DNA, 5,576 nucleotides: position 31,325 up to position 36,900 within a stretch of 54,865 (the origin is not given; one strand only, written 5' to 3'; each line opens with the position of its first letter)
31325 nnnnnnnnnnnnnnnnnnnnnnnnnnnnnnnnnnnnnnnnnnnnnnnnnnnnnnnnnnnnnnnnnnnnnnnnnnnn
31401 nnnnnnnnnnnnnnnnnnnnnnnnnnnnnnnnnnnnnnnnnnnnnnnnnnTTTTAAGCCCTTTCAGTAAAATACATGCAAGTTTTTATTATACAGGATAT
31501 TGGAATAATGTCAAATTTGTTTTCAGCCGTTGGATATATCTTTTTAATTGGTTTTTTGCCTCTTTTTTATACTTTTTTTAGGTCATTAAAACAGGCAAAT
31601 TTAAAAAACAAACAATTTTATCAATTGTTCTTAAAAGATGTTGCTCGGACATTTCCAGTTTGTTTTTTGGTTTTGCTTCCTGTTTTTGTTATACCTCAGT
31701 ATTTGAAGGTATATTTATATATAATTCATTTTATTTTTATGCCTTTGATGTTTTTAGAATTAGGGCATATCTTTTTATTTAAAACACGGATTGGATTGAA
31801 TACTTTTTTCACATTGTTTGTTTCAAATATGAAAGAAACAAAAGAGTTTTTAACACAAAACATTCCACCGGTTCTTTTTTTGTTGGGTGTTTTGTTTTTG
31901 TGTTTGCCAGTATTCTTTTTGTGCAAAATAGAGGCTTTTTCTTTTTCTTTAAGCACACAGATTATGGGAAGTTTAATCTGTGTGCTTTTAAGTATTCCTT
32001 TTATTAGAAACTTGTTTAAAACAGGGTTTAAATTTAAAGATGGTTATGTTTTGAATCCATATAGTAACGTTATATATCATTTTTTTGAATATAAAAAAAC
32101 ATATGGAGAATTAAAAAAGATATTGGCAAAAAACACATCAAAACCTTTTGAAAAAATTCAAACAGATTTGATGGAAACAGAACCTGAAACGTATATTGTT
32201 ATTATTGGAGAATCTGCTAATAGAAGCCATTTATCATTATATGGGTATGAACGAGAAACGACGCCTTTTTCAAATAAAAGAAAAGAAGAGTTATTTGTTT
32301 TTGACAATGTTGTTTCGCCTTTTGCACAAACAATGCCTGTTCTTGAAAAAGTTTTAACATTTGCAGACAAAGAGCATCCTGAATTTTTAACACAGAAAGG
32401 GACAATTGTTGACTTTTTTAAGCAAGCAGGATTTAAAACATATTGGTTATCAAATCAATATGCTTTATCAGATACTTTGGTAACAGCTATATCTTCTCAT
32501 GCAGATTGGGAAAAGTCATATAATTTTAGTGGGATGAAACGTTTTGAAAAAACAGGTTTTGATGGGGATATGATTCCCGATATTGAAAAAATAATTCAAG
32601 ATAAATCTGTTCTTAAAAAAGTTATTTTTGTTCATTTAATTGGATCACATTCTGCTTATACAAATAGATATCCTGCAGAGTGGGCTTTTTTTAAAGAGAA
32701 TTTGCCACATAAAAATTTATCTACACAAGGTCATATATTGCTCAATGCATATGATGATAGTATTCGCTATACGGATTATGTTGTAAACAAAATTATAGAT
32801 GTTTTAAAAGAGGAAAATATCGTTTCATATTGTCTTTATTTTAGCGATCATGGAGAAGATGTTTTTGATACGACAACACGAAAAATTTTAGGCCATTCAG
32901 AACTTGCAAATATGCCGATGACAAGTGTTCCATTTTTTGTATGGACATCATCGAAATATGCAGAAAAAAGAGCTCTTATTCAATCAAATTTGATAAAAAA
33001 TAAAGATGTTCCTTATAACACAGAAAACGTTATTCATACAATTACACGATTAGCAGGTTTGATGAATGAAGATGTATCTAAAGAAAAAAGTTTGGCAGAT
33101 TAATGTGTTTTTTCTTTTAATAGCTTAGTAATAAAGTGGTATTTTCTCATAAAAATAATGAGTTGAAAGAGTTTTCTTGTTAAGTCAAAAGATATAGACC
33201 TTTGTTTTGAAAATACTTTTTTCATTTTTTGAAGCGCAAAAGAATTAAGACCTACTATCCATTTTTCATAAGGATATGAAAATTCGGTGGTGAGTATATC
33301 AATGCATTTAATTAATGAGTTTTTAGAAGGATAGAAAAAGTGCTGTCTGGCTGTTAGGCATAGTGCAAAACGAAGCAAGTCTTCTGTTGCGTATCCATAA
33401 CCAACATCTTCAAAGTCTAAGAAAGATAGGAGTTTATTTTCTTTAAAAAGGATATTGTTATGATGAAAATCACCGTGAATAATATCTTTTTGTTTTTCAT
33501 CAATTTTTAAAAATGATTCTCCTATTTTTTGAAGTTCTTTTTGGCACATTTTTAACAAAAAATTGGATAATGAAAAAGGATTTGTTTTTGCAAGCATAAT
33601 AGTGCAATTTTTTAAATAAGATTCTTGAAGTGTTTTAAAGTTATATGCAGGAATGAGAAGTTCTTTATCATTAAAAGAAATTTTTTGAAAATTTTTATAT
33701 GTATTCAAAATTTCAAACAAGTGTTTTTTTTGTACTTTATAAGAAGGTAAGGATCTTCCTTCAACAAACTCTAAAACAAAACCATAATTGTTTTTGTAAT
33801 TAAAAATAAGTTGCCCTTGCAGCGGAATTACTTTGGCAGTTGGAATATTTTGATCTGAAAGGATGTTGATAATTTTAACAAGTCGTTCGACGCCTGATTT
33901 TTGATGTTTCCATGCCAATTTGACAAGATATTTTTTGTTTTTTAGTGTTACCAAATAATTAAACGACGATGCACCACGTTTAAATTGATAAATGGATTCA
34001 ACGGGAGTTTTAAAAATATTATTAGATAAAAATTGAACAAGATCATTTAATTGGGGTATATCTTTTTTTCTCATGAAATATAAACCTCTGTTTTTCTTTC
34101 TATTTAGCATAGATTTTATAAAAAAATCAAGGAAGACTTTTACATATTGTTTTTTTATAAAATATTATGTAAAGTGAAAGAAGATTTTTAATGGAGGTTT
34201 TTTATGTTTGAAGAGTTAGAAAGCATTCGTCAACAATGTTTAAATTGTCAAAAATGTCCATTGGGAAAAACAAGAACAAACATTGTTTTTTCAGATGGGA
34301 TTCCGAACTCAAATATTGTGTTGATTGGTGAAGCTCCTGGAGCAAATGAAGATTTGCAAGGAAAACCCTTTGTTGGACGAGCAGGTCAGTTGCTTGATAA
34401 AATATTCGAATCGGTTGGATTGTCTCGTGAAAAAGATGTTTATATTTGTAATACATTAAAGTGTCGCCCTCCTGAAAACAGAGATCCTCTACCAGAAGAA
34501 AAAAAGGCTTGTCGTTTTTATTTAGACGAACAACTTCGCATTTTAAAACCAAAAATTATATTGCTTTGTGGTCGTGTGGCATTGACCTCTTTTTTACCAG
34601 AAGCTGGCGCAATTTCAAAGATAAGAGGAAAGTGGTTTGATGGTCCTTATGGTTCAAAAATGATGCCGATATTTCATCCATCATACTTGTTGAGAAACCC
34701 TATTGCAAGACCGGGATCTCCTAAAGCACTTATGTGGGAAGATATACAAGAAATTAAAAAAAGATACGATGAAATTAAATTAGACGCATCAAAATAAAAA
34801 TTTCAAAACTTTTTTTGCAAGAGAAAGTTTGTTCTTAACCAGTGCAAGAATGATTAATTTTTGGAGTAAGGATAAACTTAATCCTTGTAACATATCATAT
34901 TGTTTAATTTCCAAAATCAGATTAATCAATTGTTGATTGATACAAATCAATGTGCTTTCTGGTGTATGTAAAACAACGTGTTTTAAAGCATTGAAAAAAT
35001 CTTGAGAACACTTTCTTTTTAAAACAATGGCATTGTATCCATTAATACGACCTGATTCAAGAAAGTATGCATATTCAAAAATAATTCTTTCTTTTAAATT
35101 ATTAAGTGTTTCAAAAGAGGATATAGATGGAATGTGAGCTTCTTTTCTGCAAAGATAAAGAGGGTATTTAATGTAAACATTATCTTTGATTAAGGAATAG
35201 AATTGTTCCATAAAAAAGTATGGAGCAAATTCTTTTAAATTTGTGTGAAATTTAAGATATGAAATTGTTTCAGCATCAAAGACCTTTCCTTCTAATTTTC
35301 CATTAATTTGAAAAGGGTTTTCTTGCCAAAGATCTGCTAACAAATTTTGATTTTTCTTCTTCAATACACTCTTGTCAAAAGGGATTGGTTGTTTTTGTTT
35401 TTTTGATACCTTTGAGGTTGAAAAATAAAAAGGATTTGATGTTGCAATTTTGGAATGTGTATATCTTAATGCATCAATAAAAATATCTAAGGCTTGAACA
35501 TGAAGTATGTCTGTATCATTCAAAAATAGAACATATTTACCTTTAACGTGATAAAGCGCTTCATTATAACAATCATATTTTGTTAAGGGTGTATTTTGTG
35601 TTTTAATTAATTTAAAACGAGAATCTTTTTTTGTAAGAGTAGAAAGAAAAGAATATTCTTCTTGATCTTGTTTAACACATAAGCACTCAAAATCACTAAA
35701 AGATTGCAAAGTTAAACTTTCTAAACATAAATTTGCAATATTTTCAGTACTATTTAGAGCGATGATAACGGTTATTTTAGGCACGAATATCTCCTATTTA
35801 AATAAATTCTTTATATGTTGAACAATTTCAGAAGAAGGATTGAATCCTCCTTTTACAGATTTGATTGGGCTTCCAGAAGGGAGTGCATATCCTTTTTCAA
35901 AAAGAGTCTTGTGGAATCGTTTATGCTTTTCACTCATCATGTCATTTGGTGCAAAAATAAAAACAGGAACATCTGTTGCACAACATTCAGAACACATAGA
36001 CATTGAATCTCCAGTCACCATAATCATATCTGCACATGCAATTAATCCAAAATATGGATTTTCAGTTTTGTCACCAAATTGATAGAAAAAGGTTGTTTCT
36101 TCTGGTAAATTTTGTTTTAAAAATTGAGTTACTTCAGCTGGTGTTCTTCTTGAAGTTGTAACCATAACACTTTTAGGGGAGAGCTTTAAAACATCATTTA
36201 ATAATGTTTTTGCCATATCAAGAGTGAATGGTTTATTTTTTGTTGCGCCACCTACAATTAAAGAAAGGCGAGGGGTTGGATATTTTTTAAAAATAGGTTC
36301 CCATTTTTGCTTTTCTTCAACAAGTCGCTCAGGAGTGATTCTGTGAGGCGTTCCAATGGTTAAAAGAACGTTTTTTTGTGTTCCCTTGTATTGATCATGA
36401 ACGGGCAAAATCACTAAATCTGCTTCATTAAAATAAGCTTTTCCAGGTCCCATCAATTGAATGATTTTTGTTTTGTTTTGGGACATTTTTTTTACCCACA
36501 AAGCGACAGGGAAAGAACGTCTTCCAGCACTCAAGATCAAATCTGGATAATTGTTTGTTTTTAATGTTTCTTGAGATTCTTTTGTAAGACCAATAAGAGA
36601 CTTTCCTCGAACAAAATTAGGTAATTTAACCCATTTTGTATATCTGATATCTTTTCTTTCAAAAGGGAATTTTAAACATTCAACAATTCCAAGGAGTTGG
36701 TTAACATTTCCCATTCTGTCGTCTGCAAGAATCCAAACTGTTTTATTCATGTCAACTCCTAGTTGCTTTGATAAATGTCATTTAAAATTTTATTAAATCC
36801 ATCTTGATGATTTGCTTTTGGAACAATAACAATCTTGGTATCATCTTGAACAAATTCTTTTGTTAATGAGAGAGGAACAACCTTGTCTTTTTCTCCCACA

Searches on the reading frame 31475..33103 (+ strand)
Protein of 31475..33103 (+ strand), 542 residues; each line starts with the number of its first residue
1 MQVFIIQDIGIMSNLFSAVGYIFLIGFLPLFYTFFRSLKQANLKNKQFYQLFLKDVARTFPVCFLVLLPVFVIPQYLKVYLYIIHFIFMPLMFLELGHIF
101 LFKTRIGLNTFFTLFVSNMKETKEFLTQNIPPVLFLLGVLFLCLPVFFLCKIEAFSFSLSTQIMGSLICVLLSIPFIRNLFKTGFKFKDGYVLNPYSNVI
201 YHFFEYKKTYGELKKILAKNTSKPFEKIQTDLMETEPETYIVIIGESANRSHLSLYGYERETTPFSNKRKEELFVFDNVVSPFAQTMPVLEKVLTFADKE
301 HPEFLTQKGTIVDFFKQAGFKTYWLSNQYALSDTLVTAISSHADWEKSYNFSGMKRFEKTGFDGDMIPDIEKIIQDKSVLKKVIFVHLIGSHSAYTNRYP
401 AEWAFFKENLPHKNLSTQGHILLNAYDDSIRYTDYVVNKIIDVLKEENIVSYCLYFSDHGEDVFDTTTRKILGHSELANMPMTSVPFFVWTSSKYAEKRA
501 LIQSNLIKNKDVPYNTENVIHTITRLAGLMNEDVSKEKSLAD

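Call 27: search_protein_families(library=pfam, proteins=[window:31475-33103:+], max_evalue=0.00001)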
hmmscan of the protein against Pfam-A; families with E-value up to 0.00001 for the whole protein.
window:31475-33103:+ (542 aa): 1 family
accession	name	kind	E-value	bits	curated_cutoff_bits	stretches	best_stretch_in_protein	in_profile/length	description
PF00884.28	Sulfatase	-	7.5e-46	157.2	25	1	239-528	2-300/301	Sulfatase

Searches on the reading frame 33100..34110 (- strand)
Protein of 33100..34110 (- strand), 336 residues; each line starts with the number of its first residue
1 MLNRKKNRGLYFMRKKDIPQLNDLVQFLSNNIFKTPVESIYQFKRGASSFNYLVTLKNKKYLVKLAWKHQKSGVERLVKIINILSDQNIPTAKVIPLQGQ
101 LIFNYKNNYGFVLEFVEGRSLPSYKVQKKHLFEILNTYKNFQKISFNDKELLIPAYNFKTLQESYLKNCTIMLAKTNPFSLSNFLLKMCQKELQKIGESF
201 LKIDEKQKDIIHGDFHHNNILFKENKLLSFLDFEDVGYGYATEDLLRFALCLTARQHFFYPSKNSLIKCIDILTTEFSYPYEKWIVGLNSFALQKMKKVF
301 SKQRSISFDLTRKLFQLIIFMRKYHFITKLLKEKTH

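Call 27: search_protein_families(library=pfam, proteins=[window:33100-34110:-], max_evalue=0.00001)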
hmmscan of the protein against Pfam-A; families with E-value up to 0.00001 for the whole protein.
window:33100-34110:- (336 aa): 1 family
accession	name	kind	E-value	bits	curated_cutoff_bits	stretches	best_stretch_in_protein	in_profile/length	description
PF01636.29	APH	-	5.9e-17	62.7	23.2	1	42-249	4-210/239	Phosphotransferase enzyme family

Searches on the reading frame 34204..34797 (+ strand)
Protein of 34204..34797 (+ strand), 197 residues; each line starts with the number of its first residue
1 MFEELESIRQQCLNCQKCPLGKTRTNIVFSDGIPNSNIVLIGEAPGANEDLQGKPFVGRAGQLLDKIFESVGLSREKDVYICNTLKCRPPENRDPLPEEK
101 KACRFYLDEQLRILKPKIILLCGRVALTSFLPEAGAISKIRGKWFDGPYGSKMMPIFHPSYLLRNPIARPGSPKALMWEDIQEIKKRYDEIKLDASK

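Call 28: search_protein_families(library=pfam, proteins=[window:34204-34797:+], max_evalue=0.00001)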
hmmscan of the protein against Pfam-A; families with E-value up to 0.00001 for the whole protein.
window:34204-34797:+ (197 aa): 1 family
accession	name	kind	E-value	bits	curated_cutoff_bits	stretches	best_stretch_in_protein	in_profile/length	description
PF03167.25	UDG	-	1.5e-36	126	24.3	1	30-182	2-141/141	Uracil DNA glycosylase superfamily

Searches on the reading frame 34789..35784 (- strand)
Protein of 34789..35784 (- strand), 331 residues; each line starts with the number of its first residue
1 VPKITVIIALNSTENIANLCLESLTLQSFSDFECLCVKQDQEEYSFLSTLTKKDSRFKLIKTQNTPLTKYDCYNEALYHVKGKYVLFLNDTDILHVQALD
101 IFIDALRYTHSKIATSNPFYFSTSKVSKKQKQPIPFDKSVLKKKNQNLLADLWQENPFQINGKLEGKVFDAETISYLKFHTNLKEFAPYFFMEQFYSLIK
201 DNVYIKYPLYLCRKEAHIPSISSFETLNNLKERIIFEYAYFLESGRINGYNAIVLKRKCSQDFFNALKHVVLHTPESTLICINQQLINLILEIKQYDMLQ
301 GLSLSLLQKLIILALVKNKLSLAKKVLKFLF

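Call 28: search_protein_families(library=pfam, proteins=[window:34789-35784:-], max_evalue=0.00001)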
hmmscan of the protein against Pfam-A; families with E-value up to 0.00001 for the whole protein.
window:34789-35784:- (331 aa): 1 family
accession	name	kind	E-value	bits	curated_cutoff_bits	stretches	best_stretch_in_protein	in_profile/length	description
PF00535.33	Glycos_transf_2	-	8.1e-08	32.8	23.3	1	6-143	3-144/168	Glycosyl transferase family 2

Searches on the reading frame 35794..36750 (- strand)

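Call 28: search_protein_families(library=pfam, proteins=[window:35794-36750:-], max_evalue=0.00001)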
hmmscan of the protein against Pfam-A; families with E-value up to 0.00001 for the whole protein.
window:35794-36750:- (318 aa): 1 family
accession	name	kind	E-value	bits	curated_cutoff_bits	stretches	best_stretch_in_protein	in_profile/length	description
PF06258.17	Mito_fiss_Elm1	-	5.4e-74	249.5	27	1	14-293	2-279/304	Mitochondrial fission ELM1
